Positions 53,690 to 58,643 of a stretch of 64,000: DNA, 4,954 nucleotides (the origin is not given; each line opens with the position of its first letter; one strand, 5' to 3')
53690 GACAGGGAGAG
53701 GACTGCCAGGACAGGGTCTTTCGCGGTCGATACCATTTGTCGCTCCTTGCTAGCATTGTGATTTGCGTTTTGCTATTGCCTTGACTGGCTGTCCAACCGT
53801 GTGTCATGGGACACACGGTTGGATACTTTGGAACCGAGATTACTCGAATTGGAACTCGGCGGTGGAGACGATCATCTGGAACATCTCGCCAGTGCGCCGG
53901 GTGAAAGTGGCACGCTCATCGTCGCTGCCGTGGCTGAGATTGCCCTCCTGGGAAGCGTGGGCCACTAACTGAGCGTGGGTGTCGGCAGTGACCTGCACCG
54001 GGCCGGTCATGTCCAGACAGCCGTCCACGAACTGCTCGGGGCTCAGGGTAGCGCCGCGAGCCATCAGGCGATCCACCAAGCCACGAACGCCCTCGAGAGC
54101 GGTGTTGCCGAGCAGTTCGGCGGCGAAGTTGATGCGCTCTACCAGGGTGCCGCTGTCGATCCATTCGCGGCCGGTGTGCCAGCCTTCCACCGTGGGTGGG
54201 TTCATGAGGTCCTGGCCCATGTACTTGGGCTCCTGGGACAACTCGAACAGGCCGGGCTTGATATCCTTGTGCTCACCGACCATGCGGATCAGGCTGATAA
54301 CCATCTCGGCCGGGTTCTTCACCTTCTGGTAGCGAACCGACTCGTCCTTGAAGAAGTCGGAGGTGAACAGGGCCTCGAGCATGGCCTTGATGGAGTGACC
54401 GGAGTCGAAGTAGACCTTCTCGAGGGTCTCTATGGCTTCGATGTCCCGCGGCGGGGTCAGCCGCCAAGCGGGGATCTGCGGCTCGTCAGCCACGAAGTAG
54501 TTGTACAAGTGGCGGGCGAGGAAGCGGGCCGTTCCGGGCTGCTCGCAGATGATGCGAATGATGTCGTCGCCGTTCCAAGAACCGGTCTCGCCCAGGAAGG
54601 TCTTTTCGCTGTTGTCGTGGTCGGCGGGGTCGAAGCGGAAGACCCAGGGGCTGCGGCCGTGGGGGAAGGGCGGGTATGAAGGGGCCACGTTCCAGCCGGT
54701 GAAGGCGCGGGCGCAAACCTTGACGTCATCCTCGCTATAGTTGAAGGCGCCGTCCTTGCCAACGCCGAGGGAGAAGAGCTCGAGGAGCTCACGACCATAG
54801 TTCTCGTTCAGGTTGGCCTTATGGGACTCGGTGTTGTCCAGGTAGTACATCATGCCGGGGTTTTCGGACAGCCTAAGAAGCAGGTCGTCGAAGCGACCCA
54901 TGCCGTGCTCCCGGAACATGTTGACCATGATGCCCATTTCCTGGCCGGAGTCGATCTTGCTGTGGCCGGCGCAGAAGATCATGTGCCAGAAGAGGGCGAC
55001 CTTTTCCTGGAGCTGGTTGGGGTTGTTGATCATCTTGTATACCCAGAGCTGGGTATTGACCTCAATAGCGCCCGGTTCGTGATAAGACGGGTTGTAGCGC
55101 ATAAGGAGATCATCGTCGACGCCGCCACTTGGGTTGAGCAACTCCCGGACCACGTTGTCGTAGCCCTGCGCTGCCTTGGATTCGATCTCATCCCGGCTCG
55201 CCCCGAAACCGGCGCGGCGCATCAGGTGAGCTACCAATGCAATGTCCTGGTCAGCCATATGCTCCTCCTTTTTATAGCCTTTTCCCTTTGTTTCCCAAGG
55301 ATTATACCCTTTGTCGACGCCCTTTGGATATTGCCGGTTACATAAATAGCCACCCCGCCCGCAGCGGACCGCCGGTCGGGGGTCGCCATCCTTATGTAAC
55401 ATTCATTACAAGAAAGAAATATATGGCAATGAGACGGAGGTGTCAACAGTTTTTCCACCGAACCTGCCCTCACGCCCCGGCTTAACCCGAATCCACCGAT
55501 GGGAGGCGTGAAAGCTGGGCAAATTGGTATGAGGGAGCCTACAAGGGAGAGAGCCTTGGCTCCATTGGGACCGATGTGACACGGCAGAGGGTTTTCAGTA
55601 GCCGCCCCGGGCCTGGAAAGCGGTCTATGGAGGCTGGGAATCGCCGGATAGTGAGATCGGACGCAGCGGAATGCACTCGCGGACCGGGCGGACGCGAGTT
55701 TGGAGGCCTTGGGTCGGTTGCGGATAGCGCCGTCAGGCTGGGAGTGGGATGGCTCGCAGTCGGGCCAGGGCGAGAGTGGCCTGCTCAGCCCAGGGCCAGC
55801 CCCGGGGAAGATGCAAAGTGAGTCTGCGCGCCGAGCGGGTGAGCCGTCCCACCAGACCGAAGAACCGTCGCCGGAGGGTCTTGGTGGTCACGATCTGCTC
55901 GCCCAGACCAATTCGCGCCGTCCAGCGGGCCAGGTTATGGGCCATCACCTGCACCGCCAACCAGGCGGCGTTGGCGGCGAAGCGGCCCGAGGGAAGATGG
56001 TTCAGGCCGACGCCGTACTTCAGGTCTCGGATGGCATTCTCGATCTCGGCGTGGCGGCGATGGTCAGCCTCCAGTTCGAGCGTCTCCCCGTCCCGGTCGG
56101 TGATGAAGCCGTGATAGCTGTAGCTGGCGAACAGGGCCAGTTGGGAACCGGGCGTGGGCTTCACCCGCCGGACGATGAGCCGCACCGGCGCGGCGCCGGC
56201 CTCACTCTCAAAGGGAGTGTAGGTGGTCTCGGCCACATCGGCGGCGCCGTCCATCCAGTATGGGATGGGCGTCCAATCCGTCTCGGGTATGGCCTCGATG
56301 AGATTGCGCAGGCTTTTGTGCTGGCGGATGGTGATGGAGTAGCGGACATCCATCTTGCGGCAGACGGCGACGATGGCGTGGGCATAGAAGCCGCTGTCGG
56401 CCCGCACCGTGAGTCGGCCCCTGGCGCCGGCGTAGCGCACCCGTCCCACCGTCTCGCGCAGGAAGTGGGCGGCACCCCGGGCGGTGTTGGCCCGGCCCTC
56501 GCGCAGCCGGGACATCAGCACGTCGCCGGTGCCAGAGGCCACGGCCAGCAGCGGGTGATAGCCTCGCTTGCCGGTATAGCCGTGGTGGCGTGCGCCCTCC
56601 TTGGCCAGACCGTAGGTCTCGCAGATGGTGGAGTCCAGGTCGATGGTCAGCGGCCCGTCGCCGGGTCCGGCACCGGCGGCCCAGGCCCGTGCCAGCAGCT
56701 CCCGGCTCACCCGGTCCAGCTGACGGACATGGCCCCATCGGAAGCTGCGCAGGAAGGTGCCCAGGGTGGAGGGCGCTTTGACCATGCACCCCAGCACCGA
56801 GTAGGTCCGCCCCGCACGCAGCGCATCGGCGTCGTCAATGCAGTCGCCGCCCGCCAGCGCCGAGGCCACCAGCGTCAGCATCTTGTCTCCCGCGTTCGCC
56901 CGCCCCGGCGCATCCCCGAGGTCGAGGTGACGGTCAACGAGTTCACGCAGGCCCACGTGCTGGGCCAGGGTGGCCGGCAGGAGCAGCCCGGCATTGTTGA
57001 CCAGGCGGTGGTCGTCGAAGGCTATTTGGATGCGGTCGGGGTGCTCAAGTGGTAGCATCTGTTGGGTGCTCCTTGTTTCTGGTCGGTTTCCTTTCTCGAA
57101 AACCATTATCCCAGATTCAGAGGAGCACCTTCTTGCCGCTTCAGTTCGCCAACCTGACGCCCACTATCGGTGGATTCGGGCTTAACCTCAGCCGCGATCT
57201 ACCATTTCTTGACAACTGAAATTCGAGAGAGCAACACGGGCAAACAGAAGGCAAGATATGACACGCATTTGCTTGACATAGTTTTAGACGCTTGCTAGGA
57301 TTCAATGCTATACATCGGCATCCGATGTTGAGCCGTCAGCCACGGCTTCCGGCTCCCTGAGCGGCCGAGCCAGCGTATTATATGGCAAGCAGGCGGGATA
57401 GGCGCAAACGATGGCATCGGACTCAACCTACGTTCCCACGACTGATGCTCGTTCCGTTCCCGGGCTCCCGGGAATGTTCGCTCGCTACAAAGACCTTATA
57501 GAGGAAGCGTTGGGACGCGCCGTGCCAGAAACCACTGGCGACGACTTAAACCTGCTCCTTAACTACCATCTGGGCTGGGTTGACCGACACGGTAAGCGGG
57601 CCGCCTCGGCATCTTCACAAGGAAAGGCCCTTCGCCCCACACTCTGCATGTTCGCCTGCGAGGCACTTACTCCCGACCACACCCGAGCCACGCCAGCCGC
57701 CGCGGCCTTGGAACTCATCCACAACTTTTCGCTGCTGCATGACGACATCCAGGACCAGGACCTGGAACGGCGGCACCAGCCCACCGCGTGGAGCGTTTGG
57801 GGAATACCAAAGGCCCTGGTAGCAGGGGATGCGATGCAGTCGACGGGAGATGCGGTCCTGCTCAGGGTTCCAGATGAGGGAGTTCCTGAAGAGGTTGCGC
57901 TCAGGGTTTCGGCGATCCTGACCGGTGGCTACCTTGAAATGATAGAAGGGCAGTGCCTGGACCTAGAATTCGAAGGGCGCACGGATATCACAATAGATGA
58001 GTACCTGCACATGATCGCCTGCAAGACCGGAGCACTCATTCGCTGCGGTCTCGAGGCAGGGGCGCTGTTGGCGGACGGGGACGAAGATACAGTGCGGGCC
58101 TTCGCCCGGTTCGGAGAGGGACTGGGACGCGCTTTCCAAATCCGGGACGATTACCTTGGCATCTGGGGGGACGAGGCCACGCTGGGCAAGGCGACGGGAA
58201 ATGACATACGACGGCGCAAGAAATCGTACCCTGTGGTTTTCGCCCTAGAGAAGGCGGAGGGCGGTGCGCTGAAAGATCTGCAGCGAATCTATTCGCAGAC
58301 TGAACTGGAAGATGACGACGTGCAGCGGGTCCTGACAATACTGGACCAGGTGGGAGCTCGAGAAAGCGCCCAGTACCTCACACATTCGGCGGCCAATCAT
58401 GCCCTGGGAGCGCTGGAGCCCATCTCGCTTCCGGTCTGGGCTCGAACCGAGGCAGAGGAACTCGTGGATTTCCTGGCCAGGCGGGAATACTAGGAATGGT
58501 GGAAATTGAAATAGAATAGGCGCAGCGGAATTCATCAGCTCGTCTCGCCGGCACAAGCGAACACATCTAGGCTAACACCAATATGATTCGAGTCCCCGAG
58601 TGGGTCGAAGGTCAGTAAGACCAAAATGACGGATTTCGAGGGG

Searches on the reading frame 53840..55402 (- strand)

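Call 95: search_protein_families(library=pfam, proteins=[window:53840-55402:-], max_evalue=0.00001)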
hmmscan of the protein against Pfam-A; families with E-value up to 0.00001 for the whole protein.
window:53840-55402:- (520 aa): 1 family
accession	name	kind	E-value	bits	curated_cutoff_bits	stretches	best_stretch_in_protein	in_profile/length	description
PF08811.16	DUF1800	-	1.9e-100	337.4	26.1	1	59-518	1-418/419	Protein of unknown function (DUF1800)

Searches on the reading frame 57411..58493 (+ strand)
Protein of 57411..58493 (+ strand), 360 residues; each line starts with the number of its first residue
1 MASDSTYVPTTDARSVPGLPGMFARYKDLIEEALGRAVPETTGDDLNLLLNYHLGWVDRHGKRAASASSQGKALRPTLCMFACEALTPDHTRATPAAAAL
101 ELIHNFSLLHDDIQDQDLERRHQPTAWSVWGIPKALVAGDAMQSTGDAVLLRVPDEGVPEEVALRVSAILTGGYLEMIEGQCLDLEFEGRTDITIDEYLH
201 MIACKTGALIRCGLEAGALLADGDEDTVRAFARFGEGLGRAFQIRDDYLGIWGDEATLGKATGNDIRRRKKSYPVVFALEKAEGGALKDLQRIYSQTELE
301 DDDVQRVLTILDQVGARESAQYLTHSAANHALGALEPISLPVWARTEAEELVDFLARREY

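Call 95: search_protein_families(library=pfam, proteins=[window:57411-58493:+], max_evalue=0.00001)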
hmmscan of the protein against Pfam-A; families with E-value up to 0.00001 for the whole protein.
window:57411-58493:+ (360 aa): 1 family
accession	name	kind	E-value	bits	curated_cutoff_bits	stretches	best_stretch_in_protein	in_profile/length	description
PF00348.22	polyprenyl_synt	-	3.3e-62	210.4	27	1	67-310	12-250/251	Polyprenyl synthetase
